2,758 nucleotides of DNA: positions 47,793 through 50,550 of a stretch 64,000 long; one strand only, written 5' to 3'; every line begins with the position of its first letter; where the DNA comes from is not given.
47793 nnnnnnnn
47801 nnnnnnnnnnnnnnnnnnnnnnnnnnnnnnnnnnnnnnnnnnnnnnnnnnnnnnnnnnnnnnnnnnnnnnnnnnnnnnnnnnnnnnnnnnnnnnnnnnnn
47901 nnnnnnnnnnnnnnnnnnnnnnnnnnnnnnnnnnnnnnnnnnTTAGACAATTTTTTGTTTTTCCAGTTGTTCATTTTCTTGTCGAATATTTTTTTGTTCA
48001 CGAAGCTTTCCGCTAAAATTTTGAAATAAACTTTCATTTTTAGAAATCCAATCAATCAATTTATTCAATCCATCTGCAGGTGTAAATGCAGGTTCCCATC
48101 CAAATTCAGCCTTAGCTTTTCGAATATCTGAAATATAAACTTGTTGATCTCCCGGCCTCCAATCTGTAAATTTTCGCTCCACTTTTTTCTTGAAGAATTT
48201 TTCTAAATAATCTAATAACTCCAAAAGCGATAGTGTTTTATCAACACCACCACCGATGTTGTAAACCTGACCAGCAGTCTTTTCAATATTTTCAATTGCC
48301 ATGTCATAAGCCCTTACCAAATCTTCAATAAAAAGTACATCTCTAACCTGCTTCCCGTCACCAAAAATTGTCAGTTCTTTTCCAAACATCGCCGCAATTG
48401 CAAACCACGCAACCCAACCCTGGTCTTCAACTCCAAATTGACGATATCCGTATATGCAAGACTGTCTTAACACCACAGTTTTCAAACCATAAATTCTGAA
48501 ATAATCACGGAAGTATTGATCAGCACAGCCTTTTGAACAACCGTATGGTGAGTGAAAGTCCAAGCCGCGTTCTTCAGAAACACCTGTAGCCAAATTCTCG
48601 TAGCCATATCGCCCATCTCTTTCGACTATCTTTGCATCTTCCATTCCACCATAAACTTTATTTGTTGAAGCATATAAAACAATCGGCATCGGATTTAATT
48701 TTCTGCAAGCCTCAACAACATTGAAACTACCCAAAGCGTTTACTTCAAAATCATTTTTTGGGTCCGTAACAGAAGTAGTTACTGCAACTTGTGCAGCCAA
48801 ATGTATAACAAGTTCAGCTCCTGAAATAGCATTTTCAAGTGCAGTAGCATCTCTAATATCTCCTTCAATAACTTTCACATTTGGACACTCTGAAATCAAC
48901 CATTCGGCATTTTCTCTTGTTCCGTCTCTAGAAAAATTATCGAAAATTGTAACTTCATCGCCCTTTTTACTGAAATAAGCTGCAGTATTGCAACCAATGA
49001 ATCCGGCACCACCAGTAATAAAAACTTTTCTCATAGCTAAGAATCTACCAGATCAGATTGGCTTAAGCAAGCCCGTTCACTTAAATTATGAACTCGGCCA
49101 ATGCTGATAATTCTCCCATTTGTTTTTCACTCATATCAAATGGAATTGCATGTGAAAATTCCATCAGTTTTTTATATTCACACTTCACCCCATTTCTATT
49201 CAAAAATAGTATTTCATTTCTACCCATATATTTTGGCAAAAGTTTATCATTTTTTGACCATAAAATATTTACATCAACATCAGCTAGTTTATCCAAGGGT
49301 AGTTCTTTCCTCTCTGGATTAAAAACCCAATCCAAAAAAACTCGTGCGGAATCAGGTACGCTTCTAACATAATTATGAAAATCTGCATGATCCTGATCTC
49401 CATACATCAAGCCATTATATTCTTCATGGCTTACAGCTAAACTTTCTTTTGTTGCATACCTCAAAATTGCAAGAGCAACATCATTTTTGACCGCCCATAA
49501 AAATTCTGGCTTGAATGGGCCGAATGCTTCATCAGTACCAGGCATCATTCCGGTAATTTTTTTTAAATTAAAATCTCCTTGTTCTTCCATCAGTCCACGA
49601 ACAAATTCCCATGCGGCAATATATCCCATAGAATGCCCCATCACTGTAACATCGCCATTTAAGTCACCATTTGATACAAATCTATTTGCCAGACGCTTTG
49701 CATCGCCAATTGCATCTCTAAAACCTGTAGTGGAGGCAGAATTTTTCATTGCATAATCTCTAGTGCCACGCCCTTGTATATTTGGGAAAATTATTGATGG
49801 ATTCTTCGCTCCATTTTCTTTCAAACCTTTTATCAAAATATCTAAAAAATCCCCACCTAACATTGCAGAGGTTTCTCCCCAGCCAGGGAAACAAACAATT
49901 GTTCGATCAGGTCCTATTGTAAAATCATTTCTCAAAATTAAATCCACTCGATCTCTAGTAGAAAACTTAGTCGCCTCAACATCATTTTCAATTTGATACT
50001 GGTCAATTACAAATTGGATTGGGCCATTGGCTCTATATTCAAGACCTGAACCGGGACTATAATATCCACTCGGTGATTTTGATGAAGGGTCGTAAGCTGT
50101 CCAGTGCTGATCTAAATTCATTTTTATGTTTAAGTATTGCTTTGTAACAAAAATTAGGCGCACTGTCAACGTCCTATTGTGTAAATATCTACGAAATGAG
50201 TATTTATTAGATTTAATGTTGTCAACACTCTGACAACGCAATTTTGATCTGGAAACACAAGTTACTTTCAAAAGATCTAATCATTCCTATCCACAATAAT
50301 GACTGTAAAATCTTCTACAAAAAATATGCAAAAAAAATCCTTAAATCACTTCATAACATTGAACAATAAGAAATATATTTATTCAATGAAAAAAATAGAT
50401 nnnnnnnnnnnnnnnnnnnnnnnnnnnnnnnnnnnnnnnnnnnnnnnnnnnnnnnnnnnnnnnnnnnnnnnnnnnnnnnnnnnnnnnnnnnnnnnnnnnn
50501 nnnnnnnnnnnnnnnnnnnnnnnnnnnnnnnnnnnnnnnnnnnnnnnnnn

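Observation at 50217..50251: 35-nt composite motif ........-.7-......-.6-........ present twice with identical spacing (50217-50251 and 59243-59277)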

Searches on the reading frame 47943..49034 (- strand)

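Call 7: search_protein_families(library=pfam, proteins=[window:47943-49034:-], max_evalue=0.01)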
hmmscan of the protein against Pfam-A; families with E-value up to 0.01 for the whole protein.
window:47943-49034:- (363 aa): 15 families
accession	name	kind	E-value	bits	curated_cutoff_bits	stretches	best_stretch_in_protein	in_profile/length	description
PF16363.11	GDP_Man_Dehyd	-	1.8e-49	169.4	27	1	5-324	1-330/332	GDP-mannose 4,6 dehydratase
PF01370.27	Epimerase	-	8.8e-49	166.5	20.9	1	4-261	1-240/240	NAD dependent epimerase/dehydratase family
PF01073.25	3Beta_HSD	-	8.4e-22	77.9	22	1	6-253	2-235/280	3-beta hydroxysteroid dehydrogenase/isomerase family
PF07993.18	NAD_binding_4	-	4.4e-12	46.1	20.1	1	48-221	58-234/258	Male sterility protein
PF04321.23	RmlD_sub_bind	-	1.2e-11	44.7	27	1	3-140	2-117/287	RmlD substrate binding domain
PF02719.21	Polysacc_synt_2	-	6.6e-09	35.8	20.2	1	4-126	1-130/293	Polysaccharide biosynthesis protein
PF05368.20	NmrA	-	4.5e-05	23.6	27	1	3-81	4-78/298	NmrA-like family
PF00106.31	adh_short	-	0.00013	21.9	26.6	1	3-73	2-71/195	short chain dehydrogenase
PF08659.16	KR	-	0.00016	22.1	22.6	1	4-132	3-145/180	KR domain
PF13460.12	NAD_binding_10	-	0.00026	21.4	27.2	1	8-114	1-89/184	NAD(P)H-binding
PF03435.24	Sacchrp_dh_NADP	-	0.0006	20.6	25.1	1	9-84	5-80/129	Saccharopine dehydrogenase NADP binding domain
PF00070.33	Pyr_redox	-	0.0017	19.3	22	1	9-36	6-33/82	Pyridine nucleotide-disulphide oxidoreductase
PF07992.20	Pyr_redox_2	-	0.0033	17.3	26.1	1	9-36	149-176/291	Pyridine nucleotide-disulphide oxidoreductase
PF01266.30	DAO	-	0.0082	16.1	27.9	0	9-50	6-50/353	FAD dependent oxidoreductase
PF13561.12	adh_short_C2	-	0.01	15.9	27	0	13-74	8-66/236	Enoyl-(Acyl carrier protein) reductase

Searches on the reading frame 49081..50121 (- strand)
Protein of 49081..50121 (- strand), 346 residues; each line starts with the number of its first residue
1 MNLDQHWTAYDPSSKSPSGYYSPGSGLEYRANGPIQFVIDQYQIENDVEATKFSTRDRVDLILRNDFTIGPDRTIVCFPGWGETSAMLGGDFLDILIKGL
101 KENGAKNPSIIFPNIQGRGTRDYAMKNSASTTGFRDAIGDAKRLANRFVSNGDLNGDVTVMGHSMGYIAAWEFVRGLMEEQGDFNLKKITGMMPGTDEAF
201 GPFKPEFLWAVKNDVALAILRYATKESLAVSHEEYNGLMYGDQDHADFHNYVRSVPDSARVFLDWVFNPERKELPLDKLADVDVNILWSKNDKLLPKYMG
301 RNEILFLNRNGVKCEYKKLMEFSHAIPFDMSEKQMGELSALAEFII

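Call 7: search_protein_families(library=pfam, proteins=[window:49081-50121:-], max_evalue=0.01)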
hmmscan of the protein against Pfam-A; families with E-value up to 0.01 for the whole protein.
window:49081-50121:- (346 aa): 1 family
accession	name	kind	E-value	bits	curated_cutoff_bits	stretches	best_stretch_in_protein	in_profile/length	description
PF12697.13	Abhydrolase_6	-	0.0018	19.4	26.3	1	75-301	1-185/217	Alpha/beta hydrolase family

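Call 65: search_protein_families(library=ncbifam, proteins=[window:49081-50121:-], max_evalue=0.01)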
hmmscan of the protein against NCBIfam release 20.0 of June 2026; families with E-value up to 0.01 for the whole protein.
window:49081-50121:- (346 aa): 0 families

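Call 66: search_protein_families(library=phrogs, proteins=[window:49081-50121:-], max_evalue=0.001)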
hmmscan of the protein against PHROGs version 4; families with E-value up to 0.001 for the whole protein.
window:49081-50121:- (346 aa): 0 families

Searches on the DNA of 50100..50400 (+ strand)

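Call 88: search_rna_families(source=window, start=50100, end=50400, threshold=evalue, max_evalue=5)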
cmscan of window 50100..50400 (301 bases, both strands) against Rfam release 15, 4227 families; matches with E-value up to 5: 1.
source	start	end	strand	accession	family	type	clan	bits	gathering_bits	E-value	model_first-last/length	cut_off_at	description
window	50100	50112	+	RF01119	sR32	Gene; snRNA; snoRNA; CD-box;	-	11.1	40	1.2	45-57/57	5'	Small nucleolar RNA sR32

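Call 89: build_rna_model(alignment_id=A3, structure=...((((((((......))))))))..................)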
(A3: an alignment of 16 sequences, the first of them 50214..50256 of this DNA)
Model R1 built from alignment A3 (16 sequences, 43 columns); structure: as given.
model positions 43; base pairs 8; branch points 0; effective number of sequences 16; information 0.839 bits per position. Calibrated on 0.2 Mb of random sequence (short: E-values are rough).
structure used (alignment columns):
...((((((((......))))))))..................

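Call 90: search_with_rna_model(model_id=R1, source=window, filters=off, max_evalue=10)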
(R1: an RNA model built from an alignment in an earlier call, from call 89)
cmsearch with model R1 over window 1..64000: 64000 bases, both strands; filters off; matches with E-value up to 10: 30.
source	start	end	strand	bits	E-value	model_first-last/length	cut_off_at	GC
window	59240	59282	+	48.7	9.6e-10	1-43/43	no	0.4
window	50214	50256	+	48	1.5e-09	1-43/43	no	0.37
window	59225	59267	-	30.7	3.8e-05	1-43/43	no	0.42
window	50203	50241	-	28.2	0.00017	1-43/43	no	0.31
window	25454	25496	-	21.9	0.007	1-43/43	no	0.26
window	8075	8123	-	15.7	0.27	1-43/43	no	0.33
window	35530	35581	+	14.9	0.43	1-43/43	no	0.38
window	58549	58598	+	14.8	0.46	1-43/43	no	0.36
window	25469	25511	+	14.5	0.53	1-43/43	no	0.3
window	49429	49483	-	14.1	0.67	1-43/43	no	0.36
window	39609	39663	+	12.3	1.9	1-43/43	no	0.29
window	30882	30906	-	11.7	2.8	1-43/43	no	0.24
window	18421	18469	-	11.4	3.4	1-43/43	no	0.35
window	63211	63261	+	11.3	3.4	1-43/43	no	0.25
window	26449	26483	+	11.2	3.7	1-43/43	no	0.17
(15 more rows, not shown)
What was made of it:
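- Checked: The next hit in the window scores 21.9 bits and lies inside a coding region at 25454-25496 (call 90).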

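Call 92: search_with_rna_model(model_id=R1, sources=[L005, L007, L012, L014, L015, L019, L021, L024, L025, L027, L028, L029, L030, L018, L022], max_evalue=1)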
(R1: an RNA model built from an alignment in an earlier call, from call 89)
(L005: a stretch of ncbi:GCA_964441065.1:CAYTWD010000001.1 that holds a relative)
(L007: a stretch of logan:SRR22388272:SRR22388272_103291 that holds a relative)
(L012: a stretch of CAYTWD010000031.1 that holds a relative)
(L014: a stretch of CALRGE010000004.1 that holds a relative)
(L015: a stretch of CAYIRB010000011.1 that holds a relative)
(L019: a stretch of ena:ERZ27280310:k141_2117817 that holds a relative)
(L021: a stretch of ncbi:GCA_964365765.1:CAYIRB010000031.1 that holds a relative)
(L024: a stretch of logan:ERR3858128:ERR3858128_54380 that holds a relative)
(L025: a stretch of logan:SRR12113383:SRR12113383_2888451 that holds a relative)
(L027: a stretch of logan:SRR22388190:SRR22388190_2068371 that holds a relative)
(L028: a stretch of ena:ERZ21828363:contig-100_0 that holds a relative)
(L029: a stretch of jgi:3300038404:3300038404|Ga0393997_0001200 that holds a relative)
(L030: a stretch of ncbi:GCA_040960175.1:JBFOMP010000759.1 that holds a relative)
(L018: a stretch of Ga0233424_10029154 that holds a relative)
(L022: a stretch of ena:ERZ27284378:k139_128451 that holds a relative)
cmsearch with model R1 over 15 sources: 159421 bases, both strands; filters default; matches with E-value up to 1: 32.
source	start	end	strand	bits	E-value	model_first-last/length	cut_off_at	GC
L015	2858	2900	-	52.2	3e-10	1-43/43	no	0.4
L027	3345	3387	+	51.8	3.9e-10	1-43/43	no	0.35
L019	2892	2934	+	51.6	4.2e-10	1-43/43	no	0.4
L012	6895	6937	+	50.5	8.3e-10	1-43/43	no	0.37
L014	3043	3085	-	50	1.1e-09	1-43/43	no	0.35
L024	1331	1373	+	49.7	1.3e-09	1-43/43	no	0.37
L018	1224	1266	+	47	6.3e-09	1-43/43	no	0.33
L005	9688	9730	+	45.6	1.5e-08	1-43/43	no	0.33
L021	9911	9953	+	37.4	1.9e-06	1-43/43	no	0.35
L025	2237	2279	+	35.7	5e-06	1-43/43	no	0.51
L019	2879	2919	-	34.3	1.2e-05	1-43/43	no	0.37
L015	3915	3957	-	32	4.4e-05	1-43/43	no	0.44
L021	44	86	+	31.9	4.6e-05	1-43/43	no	0.37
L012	6883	6922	-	29.2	0.00023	1-43/43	no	0.4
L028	9933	9975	+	29.1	0.00024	1-43/43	no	0.4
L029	9420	9462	+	28.4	0.00037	1-43/43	no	0.47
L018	1209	1251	-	28.1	0.00043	1-43/43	no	0.37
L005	13754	13793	+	27.1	0.00077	1-43/43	no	0.32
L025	3300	3342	-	27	0.00082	1-43/43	no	0.56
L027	3330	3372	-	26.4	0.0012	1-43/43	no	0.42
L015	2873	2911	+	24.5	0.0036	1-43/43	no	0.46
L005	9673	9715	-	24.1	0.0048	1-43/43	no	0.42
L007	9667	9706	+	23.8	0.0056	1-43/43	no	0.35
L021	9899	9938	-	23.8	0.0056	1-43/43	no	0.32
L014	3058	3100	+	23.6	0.0063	1-43/43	no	0.37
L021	29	71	-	22.9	0.0095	1-43/43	no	0.4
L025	3315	3355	+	22.5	0.012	1-43/43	no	0.54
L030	5671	5713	+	18.9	0.098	1-43/43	no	0.4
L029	9410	9447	-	18.6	0.12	1-43/43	no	0.39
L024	1316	1358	-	18.2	0.15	1-43/43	no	0.42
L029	4433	4471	+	15.9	0.57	1-43/43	no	0.36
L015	3935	3952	+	15.4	0.79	6-23/43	no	0.56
